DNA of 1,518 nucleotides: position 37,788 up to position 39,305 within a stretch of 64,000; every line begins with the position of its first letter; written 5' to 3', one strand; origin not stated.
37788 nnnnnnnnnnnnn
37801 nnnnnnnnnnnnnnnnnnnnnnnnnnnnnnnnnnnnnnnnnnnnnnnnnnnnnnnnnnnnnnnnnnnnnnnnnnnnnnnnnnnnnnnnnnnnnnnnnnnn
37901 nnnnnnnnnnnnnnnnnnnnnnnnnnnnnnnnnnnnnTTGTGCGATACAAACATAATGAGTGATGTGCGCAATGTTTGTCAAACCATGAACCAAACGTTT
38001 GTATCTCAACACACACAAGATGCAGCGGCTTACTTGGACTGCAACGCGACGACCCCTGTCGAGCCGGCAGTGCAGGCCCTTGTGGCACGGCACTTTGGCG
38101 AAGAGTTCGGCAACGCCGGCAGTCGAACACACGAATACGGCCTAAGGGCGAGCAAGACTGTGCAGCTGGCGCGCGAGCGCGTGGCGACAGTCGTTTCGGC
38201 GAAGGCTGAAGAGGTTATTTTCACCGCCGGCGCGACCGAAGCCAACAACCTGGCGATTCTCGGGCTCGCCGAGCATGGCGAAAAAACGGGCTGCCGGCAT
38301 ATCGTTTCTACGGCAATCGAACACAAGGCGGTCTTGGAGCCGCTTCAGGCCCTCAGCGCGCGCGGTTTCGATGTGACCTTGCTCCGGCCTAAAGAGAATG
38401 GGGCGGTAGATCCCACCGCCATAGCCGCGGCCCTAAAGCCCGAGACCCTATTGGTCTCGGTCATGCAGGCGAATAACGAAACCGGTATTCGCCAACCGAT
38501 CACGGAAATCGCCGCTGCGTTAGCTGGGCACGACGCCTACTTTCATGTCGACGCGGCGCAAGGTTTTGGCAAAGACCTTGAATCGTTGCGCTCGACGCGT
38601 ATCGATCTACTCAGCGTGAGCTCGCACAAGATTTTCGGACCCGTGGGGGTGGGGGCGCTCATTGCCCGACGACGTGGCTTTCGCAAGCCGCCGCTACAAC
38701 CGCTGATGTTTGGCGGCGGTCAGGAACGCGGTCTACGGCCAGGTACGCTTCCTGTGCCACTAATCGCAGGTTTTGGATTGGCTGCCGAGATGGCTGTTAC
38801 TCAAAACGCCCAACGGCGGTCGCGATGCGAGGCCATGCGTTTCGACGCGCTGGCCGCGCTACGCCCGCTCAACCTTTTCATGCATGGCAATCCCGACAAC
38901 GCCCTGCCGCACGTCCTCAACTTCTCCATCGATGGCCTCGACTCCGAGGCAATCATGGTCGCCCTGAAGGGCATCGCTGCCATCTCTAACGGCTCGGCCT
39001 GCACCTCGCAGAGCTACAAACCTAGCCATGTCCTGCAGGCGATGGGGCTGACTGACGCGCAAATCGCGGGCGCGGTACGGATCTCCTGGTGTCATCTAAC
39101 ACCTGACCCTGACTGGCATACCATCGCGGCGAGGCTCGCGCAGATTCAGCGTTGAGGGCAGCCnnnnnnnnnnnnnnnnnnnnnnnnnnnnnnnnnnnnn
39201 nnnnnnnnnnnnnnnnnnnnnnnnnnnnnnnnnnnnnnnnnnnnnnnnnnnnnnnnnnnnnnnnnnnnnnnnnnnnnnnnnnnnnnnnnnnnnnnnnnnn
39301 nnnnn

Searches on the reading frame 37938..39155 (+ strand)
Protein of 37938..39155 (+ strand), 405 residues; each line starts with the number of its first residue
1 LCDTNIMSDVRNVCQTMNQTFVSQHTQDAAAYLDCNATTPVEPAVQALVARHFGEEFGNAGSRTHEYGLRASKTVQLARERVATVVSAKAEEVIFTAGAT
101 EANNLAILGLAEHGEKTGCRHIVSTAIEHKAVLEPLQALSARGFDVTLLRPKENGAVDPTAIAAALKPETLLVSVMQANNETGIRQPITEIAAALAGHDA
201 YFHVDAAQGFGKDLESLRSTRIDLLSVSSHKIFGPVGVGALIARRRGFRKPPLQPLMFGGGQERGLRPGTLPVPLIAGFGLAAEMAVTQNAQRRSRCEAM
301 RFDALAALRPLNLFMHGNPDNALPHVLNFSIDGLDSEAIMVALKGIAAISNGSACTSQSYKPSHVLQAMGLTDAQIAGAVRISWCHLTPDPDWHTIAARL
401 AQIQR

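Call 6: search_protein_families(library=pfam, proteins=[window:37938-39155:+], max_evalue=0.01)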
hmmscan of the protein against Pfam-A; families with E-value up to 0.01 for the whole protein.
window:37938-39155:+ (405 aa): 2 families
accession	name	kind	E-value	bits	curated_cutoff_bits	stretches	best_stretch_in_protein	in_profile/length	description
PF00266.25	Aminotran_5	-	8.4e-65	219.6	21.5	1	32-386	2-361/371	Aminotransferase class-V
PF01212.27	Beta_elim_lyase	-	1.3e-06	28.4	27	1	72-208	31-171/288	Beta-eliminating lyase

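Call 8: search_protein_families(library=ncbifam, proteins=[window:37938-39155:+], max_evalue=0.001)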
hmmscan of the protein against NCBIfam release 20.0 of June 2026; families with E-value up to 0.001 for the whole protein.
window:37938-39155:+ (405 aa): 25 families
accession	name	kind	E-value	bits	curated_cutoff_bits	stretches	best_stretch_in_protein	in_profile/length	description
TIGR03235.1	DNA_S_dndA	equivalog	2.4e-149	497.5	480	1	32-384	1-353/353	cysteine desulfurase DndA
NF010611.0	PRK14012.1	equivalog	2.6e-100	336.2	548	1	30-391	6-366/406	IscS subfamily cysteine desulfurase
TIGR02006.1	IscS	equivalog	5e-100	335.3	643.2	1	31-390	5-361/402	IscS subfamily cysteine desulfurase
TIGR03402.1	FeS_nifS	equivalog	1.3e-97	326.9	530.75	1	32-403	2-369/379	cysteine desulfurase NifS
NF002806.0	PRK02948.1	subfamily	2.5e-72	244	304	1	32-403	3-371/381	IscS subfamily cysteine desulfurase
TIGR03403.1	nifS_epsilon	equivalog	1.2e-62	211.9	587.7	1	32-391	2-360/382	NifS family cysteine desulfurase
TIGR01979.1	sufS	subfamily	1.4e-37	129.5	475.1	1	24-261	13-249/403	SufS family cysteine desulfurase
TIGR01977.1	am_tr_V_EF2568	hypoth_equivalog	1.7e-34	119.5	377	1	32-261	2-226/376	cysteine desulfurase family protein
NF041166.1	f2_encap_cargo1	exception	5.2e-24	85.3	800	1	32-247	248-464/623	family 2A encapsulin nanocompartment cargo protein cysteine desulfurase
TIGR01976.1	am_tr_V_VC1184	hypoth_equivalog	5.9e-23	81.8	352.35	1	20-284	9-273/401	cysteine desulfurase-like protein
NF040779.1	Sec_lyase_SclA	exception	1.9e-22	79.7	525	1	64-261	34-227/378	selenocysteine lyase SclA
NF006791.0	PRK09295.1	equivalog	9.5e-22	77.6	661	1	28-246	22-241/406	cysteine desulfurase SufS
NF008126.0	PRK10874.1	equivalog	4.6e-21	75.4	607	1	26-245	16-236/401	cysteine desulfurase CsdA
TIGR03392.1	FeS_syn_CsdA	equivalog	1.2e-19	70.7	493.6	1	26-244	13-232/398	cysteine desulfurase CsdA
TIGR04343.1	egtE_PLP_lyase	equivalog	4.1e-13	48.9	400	1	32-246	16-218/370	ergothioneine biosynthesis PLP-dependent enzyme EgtE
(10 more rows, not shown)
